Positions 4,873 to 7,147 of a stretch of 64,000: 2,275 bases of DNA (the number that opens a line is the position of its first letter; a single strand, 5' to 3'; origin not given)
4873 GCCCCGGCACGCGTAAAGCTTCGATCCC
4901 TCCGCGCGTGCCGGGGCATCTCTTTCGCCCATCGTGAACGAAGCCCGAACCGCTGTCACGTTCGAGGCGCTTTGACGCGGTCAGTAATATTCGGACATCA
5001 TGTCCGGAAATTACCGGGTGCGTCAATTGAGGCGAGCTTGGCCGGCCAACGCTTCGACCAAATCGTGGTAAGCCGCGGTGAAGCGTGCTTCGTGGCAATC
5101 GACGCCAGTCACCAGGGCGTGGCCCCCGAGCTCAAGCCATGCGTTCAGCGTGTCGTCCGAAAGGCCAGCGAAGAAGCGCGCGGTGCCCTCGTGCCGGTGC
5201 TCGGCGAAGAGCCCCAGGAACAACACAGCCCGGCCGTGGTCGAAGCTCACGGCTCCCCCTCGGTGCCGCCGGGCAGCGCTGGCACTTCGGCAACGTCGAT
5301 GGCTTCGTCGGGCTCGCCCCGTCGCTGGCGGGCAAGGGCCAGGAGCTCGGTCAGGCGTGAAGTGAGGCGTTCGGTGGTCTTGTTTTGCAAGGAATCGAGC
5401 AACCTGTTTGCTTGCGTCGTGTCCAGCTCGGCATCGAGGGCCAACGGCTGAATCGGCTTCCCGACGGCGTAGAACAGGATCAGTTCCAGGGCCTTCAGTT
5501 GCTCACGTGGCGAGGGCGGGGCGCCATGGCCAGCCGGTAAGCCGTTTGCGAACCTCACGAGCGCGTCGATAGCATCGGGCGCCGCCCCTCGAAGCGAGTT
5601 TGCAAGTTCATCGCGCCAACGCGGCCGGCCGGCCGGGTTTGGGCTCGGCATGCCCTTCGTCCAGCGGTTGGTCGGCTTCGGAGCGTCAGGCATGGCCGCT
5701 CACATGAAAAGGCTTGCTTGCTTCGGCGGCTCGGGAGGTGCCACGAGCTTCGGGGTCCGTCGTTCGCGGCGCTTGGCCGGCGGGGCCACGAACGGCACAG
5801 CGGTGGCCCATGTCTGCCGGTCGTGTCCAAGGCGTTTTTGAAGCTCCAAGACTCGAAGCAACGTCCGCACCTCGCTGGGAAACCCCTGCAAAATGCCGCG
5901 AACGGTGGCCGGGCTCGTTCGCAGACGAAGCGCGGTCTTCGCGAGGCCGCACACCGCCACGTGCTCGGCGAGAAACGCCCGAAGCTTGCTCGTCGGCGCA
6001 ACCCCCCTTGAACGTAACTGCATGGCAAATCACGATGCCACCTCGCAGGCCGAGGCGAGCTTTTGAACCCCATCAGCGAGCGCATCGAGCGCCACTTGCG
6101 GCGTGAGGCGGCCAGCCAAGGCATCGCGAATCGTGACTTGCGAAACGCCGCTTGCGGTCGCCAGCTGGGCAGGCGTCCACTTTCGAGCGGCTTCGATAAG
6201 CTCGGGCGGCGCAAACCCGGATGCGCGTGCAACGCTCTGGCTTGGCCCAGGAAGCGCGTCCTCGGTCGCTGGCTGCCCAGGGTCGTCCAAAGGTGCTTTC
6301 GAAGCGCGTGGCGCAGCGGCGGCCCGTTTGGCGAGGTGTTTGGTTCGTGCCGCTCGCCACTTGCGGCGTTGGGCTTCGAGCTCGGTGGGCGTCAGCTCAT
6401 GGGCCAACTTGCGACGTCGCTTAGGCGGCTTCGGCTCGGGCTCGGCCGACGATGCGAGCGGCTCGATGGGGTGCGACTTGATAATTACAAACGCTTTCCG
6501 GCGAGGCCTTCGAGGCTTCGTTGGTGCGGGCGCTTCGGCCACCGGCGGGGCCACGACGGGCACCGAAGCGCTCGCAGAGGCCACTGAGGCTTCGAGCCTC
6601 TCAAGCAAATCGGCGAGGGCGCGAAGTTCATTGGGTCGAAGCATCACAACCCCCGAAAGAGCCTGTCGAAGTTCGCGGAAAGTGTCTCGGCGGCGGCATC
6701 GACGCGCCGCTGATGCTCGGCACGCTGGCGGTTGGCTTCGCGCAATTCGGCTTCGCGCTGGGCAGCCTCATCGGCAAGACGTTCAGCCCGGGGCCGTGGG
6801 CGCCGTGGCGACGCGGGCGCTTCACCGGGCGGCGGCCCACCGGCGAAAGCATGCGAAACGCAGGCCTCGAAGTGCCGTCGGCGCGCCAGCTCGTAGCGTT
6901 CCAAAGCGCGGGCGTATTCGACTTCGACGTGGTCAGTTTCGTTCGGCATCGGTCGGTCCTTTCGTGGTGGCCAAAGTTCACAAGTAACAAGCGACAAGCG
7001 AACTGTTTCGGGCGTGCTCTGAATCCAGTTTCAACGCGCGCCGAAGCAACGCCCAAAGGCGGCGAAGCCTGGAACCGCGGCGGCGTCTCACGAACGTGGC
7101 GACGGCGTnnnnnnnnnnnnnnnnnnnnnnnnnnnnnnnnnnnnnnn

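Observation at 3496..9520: Small (~6 kb) integrative element in tRNA-Lys with integrase, excisionase, arm-type repeats and phage-like cargo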

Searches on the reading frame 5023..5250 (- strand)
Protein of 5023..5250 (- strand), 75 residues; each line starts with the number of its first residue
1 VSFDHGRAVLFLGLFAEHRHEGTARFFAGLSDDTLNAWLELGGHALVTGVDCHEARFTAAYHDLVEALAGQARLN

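Call 18: search_protein_families(library=ncbifam, proteins=[window:5023-5250:-], max_evalue=0.1)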
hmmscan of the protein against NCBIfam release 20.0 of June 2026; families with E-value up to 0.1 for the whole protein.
window:5023-5250:- (75 aa): 0 families

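Call 67: search_protein_families(library=padloc, proteins=[window:5023-5250:-], max_evalue=0.01)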
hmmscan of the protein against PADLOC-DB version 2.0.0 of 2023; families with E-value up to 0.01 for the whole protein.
window:5023-5250:- (75 aa): 0 families

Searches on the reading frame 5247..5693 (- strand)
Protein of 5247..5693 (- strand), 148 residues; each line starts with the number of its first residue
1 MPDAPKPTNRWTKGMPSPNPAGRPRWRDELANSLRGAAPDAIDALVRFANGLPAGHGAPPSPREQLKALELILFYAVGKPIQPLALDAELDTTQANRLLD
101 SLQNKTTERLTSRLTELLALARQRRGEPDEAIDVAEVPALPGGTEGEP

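Call 4: search_protein_families(library=pfam, proteins=[window:5247-5693:-], max_evalue=0.1)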
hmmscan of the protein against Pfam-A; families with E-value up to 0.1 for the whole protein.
window:5247-5693:- (148 aa): 4 families
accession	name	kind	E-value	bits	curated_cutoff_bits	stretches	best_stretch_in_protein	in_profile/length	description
PF18932.5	DUF5681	-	0.0083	17.1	27.5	1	9-30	3-23/77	Family of unknown function (DUF5681)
PF03670.18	UPF0184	-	0.037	14.9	21.5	1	94-132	37-74/83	Uncharacterised protein family (UPF0184)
PF12318.13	FAD-SLDH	-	0.06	14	24.2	1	88-132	52-95/163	Membrane bound FAD containing D-sorbitol dehydrogenase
PF20308.4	TPR-S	-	0.081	13.9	27.6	0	94-136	4-42/102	Tetratricopeptide Repeats-Sensor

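Call 5: search_protein_families(library=phrogs, proteins=[window:5247-5693:-], max_evalue=0.1)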
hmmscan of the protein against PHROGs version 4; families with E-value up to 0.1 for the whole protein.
window:5247-5693:- (148 aa): 0 families

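Call 18: search_protein_families(library=ncbifam, proteins=[window:5247-5693:-], max_evalue=0.1)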
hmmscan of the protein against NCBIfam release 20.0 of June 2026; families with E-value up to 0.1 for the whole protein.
window:5247-5693:- (148 aa): 0 families

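Call 26: find_homologous_proteins(query=window:5247-5693:-, max_evalue=0.01)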
Query window:5247-5693:- (148 aa): 1 proteins with E <= 0.01 among 249 candidates.
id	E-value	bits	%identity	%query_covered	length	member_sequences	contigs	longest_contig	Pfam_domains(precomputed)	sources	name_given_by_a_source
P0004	1.7e-57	212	99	70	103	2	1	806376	-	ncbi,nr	ncbi:MAG: hypothetical protein KA712_16835 [Myxococcales bacterium]|nr:hypothetical protein [Myxococ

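Call 56: search_dna_similar(query=window:5247-5693:-, collection=phages, mode=protein, max_evalue=0.01, max_rows=10)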
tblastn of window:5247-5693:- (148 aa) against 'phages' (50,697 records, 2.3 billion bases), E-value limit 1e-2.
No match.

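Call 66: search_solved_structures(query=window:5247-5693:-, max_evalue=1)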
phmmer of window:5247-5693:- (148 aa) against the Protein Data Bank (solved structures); distinct sequences matched with E-value up to 1: 2.
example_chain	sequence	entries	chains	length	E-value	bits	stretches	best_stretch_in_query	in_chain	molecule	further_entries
3qc0_A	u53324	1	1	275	0.73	13.1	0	15-78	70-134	sugar isomerase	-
3ju2_A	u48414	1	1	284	0.78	13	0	15-78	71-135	uncharacterized protein SMc04130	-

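Call 67: search_protein_families(library=padloc, proteins=[window:5247-5693:-], max_evalue=0.01)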
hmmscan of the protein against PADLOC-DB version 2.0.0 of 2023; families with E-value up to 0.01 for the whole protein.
window:5247-5693:- (148 aa): 0 families

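Call 86: predict_structure(protein=window:5247-5693:-)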
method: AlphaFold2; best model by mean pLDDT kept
length: 148 residues; sequences in the alignment: 1
mean_pLDDT: 51.4   pTM: 0.37
mean pLDDT of the five models: 51.4, 50.7, 49.9, 47.3, 46.4
residues with pLDDT >= 90: 0; 70-90: 1; 50-70: 88; < 50: 59
segments of 3 or more residues with pLDDT < 50: 1-21, 77-88, 127-148
pLDDT, mean of each block of 10 residues (from residue 1): 35 36 56 54 57 55 66 55 48 66 58 58 51 37 37
secondary structure, 60 per line:
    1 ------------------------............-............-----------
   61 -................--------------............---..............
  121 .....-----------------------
elements in order: H25-36 H38-49 H62-77 H92-103 H107-125

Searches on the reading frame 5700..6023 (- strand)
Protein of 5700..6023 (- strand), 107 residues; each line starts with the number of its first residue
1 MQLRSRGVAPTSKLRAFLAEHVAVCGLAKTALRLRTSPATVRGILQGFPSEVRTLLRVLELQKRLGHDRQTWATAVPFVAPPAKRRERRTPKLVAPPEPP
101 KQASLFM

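Call 4: search_protein_families(library=pfam, proteins=[window:5700-6023:-], max_evalue=0.1)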
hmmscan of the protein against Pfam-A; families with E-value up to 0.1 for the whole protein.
window:5700-6023:- (107 aa): 0 families

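Call 5: search_protein_families(library=phrogs, proteins=[window:5700-6023:-], max_evalue=0.1)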
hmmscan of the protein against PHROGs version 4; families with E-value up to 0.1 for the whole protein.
window:5700-6023:- (107 aa): 0 families

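Call 18: search_protein_families(library=ncbifam, proteins=[window:5700-6023:-], max_evalue=0.1)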
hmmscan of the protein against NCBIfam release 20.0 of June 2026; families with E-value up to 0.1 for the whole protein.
window:5700-6023:- (107 aa): 0 families

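Call 67: search_protein_families(library=padloc, proteins=[window:5700-6023:-], max_evalue=0.01)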
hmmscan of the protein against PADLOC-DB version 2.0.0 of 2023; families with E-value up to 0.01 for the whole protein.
window:5700-6023:- (107 aa): 0 families

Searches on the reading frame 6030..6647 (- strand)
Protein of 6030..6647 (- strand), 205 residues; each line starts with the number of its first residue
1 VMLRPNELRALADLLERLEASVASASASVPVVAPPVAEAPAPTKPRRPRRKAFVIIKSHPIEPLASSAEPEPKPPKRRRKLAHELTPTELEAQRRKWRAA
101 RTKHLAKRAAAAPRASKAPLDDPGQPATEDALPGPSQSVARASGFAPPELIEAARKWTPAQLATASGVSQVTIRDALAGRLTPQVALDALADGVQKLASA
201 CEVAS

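Call 4: search_protein_families(library=pfam, proteins=[window:6030-6647:-], max_evalue=0.1)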
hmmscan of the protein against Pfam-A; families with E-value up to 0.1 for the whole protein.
window:6030-6647:- (205 aa): 2 families
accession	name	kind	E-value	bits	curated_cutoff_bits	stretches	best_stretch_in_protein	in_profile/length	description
PF13560.12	HTH_31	-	0.00099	19.8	27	1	154-193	12-53/64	Helix-turn-helix domain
PF01381.28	HTH_3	-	0.0021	18.5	23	1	154-183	7-36/55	Helix-turn-helix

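Call 5: search_protein_families(library=phrogs, proteins=[window:6030-6647:-], max_evalue=0.1)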
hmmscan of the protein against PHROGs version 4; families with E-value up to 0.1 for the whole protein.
window:6030-6647:- (205 aa): 3 families
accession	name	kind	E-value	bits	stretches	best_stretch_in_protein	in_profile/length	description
phrog_4779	-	transcription regulation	0.012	17.1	1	155-190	14-49/98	transcriptional regulator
phrog_4583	-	transcription regulation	0.072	14.1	0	154-181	21-48/81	transcriptional repressor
phrog_1373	-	transcription regulation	0.083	13.9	0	154-186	74-106/166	transcriptional regulator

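Call 18: search_protein_families(library=ncbifam, proteins=[window:6030-6647:-], max_evalue=0.1)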
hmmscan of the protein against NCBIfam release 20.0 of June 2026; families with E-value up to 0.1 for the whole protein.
window:6030-6647:- (205 aa): 1 family
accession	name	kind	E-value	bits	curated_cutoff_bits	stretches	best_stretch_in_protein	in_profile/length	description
TIGR03070.1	couple_hipB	subfamily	0.033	14.1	71.65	1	154-176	13-35/58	type II toxin-antitoxin system Y4mF family antitoxin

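Call 67: search_protein_families(library=padloc, proteins=[window:6030-6647:-], max_evalue=0.01)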
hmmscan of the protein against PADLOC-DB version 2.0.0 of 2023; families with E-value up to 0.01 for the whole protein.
window:6030-6647:- (205 aa): 0 families

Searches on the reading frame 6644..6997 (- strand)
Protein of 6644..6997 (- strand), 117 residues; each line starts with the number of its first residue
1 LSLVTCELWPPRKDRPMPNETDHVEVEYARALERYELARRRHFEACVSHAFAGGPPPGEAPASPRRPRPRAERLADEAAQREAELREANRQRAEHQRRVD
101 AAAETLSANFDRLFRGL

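Call 4: search_protein_families(library=pfam, proteins=[window:6644-6997:-], max_evalue=0.1)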
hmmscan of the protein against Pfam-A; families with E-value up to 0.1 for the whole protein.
window:6644-6997:- (117 aa): 1 family
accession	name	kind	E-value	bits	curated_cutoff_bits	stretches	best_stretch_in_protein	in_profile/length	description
PF08614.16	ATG16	-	0.00098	19.8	33.7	1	28-108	24-113/200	Autophagy protein 16 (ATG16)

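Call 5: search_protein_families(library=phrogs, proteins=[window:6644-6997:-], max_evalue=0.1)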
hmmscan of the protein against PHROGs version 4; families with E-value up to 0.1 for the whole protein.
window:6644-6997:- (117 aa): 1 family
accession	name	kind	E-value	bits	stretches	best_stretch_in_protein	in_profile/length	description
phrog_188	-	tail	0.0096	16.7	1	61-103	102-145/207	tail fiber assembly protein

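Call 18: search_protein_families(library=ncbifam, proteins=[window:6644-6997:-], max_evalue=0.1)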
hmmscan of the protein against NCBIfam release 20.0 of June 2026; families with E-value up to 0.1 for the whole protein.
window:6644-6997:- (117 aa): 0 families

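Call 67: search_protein_families(library=padloc, proteins=[window:6644-6997:-], max_evalue=0.01)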
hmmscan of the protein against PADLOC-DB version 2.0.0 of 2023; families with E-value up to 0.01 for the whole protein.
window:6644-6997:- (117 aa): 0 families
